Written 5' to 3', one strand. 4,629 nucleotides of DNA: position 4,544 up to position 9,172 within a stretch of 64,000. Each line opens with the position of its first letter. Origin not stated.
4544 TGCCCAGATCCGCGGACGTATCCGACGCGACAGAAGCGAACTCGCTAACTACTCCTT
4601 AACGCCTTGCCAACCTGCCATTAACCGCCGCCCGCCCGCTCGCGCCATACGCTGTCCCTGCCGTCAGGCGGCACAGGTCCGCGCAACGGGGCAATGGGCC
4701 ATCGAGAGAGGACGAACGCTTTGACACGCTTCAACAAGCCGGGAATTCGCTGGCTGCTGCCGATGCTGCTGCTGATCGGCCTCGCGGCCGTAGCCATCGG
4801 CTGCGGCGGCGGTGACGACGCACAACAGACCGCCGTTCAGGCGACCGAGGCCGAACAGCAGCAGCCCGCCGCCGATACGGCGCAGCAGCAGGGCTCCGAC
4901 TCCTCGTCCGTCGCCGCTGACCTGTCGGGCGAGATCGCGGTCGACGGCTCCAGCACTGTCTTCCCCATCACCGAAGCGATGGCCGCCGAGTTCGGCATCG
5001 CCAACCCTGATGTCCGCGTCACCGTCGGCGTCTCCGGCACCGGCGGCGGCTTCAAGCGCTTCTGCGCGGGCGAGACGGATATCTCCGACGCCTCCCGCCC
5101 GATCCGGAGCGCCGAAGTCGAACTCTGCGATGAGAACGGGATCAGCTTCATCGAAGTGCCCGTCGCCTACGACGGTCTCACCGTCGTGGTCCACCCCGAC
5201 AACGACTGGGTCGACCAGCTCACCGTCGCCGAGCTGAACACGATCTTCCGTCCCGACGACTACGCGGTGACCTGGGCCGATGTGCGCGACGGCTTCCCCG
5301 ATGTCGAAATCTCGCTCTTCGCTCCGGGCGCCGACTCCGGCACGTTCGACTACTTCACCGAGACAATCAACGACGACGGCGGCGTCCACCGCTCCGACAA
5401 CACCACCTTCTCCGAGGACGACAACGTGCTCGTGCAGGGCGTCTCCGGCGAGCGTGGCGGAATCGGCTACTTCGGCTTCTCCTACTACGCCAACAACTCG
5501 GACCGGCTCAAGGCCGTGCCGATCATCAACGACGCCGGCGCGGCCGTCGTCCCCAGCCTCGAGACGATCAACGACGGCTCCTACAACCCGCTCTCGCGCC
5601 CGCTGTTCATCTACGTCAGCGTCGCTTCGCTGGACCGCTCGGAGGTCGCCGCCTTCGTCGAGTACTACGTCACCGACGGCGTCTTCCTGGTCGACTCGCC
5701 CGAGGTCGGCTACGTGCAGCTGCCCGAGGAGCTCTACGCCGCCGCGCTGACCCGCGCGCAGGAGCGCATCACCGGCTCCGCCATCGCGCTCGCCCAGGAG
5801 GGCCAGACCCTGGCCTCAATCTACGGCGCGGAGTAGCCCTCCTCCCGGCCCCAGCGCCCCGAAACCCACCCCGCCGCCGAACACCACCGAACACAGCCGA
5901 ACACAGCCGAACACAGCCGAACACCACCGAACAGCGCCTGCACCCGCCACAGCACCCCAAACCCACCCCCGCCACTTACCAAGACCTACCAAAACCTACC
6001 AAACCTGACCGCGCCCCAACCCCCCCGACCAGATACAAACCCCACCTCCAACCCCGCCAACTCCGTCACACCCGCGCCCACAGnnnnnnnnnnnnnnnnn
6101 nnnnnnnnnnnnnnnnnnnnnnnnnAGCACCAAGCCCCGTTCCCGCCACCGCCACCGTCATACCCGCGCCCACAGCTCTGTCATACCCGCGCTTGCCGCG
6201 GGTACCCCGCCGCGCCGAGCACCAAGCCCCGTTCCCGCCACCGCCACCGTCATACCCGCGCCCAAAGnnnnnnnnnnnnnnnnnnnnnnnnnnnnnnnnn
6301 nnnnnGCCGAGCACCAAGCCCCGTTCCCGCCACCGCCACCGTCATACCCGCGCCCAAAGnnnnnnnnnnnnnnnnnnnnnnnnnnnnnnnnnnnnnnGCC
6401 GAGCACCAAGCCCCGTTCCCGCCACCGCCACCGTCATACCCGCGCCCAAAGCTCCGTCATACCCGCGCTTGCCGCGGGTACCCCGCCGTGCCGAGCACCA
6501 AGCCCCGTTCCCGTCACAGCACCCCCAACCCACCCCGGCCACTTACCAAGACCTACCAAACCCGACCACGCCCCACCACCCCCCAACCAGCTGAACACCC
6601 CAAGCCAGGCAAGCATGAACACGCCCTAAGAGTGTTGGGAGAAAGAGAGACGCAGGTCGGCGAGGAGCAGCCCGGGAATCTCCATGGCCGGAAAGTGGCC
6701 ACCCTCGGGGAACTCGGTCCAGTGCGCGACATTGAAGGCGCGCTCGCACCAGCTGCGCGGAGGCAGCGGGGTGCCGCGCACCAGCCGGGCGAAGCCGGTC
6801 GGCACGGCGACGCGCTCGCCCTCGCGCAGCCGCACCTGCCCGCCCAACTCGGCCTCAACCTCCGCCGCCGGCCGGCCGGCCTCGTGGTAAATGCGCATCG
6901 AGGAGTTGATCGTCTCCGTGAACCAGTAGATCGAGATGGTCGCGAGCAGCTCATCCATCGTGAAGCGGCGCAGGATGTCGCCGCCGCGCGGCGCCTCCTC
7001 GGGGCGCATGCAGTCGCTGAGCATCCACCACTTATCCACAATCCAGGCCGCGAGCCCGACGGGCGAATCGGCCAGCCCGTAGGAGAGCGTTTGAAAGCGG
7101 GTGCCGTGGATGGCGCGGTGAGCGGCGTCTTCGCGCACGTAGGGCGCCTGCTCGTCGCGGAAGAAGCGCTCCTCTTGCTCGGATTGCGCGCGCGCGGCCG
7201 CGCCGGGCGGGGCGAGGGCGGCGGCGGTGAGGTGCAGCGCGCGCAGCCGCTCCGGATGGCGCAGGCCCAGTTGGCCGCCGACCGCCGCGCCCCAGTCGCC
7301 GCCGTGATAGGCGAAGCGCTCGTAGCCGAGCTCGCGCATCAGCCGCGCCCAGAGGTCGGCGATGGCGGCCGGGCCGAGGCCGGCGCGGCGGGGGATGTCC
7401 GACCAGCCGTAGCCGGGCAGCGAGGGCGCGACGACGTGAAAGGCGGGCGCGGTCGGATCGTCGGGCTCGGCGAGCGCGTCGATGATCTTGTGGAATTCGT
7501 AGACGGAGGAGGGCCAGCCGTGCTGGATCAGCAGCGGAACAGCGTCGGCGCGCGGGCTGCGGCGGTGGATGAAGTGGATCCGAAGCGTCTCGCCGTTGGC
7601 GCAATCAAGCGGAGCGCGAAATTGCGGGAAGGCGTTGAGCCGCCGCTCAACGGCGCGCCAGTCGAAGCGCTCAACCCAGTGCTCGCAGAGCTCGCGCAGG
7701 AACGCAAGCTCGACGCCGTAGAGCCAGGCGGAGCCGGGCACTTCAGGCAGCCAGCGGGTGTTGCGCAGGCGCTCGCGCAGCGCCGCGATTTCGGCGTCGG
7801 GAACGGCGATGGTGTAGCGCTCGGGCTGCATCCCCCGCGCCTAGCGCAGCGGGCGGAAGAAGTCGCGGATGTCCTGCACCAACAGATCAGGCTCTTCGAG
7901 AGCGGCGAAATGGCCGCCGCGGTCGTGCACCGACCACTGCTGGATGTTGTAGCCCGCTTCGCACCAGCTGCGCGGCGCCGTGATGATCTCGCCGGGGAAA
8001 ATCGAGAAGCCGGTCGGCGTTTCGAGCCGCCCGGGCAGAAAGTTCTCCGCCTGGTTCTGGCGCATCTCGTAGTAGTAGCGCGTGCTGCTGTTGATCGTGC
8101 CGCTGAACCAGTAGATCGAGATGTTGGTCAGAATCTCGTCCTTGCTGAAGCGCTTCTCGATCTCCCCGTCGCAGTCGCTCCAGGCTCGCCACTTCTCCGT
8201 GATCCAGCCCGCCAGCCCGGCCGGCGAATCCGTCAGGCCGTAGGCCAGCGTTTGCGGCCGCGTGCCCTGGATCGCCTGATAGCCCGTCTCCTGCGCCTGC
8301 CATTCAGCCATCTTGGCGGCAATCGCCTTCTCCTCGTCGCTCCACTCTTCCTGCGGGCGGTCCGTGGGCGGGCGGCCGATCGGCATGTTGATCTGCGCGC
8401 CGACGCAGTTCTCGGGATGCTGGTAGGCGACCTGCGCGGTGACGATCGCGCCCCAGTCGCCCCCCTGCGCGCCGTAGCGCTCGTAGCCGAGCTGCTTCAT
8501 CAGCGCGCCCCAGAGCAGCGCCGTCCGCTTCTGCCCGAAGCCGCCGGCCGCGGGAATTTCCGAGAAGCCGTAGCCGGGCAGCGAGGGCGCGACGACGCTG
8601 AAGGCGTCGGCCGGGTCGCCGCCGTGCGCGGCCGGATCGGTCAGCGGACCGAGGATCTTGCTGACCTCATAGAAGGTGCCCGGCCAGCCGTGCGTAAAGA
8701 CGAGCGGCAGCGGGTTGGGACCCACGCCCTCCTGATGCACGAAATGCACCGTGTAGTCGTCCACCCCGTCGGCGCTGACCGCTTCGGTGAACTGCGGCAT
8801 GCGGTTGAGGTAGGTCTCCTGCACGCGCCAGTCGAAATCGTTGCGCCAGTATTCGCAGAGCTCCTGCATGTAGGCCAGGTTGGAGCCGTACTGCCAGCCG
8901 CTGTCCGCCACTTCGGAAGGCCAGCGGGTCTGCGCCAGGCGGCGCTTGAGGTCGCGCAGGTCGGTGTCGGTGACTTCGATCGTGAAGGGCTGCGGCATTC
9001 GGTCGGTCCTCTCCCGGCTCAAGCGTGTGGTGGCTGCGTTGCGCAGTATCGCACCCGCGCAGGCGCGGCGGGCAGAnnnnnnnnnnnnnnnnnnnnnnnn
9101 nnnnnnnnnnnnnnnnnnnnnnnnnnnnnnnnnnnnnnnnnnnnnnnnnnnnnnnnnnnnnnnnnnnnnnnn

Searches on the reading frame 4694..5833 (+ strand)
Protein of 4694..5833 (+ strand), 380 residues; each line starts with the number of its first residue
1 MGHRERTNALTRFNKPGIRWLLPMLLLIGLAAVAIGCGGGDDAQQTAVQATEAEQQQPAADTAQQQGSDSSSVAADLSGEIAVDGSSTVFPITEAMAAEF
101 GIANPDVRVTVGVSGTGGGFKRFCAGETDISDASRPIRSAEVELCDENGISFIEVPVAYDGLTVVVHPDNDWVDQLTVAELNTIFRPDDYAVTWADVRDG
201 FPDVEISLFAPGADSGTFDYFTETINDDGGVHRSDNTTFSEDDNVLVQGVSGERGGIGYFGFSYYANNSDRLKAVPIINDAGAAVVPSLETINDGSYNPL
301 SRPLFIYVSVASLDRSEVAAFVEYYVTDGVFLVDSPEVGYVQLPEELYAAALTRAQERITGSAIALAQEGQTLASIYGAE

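Call 39: search_protein_families(library=pfam, proteins=[window:4694-5833:+], max_evalue=0.00001)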
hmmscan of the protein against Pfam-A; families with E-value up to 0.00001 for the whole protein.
window:4694-5833:+ (380 aa): 2 families
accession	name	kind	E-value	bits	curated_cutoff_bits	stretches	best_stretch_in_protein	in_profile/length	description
PF12849.12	PBP_like_2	-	1.3e-39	137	27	1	75-328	6-266/267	PBP superfamily domain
PF12727.12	PBP_like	-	2.7e-09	36.9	27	1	99-324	3-191/193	PBP superfamily domain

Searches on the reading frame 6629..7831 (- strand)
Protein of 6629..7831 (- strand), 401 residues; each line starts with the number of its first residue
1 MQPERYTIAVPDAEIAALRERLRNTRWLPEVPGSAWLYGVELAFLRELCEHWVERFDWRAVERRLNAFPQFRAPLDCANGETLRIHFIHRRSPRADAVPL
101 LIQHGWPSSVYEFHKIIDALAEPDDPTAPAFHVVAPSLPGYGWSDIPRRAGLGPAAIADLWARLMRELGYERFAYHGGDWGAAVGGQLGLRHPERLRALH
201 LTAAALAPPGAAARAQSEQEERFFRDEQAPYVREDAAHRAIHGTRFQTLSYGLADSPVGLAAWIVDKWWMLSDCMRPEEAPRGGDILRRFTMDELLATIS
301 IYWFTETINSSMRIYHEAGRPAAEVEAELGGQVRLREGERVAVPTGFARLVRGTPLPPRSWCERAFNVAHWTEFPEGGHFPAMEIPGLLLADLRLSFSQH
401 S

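Call 39: search_protein_families(library=pfam, proteins=[window:6629-7831:-], max_evalue=0.00001)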
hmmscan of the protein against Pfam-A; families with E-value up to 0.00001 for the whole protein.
window:6629-7831:- (401 aa): 2 families
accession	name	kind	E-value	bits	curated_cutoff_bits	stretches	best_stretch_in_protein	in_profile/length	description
PF06441.18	EHN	-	1.4e-34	119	22.8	1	4-113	2-107/107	Epoxide hydrolase N terminus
PF00561.26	Abhydrolase_1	-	2e-20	73.9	25.8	1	99-237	2-134/245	alpha/beta hydrolase fold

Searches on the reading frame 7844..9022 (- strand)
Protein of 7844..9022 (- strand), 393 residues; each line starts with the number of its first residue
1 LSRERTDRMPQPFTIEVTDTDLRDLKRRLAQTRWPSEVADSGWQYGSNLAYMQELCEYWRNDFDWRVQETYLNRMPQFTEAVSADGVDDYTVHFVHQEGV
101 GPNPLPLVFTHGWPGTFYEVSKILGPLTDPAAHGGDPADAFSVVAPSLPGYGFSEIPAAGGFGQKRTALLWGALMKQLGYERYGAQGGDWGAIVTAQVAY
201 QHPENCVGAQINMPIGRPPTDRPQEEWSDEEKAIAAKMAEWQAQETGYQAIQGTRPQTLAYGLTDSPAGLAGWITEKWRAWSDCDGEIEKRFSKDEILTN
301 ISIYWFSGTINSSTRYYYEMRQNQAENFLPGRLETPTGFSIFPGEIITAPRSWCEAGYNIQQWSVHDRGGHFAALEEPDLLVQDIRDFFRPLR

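Call 39: search_protein_families(library=pfam, proteins=[window:7844-9022:-], max_evalue=0.00001)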
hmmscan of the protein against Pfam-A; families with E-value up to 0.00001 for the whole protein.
window:7844-9022:- (393 aa): 2 families
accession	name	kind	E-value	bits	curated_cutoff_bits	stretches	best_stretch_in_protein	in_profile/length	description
PF06441.18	EHN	-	1.3e-36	125.4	22.8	1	10-120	1-107/107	Epoxide hydrolase N terminus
PF00561.26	Abhydrolase_1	-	1.1e-12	48.6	25.8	1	106-242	2-124/245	alpha/beta hydrolase fold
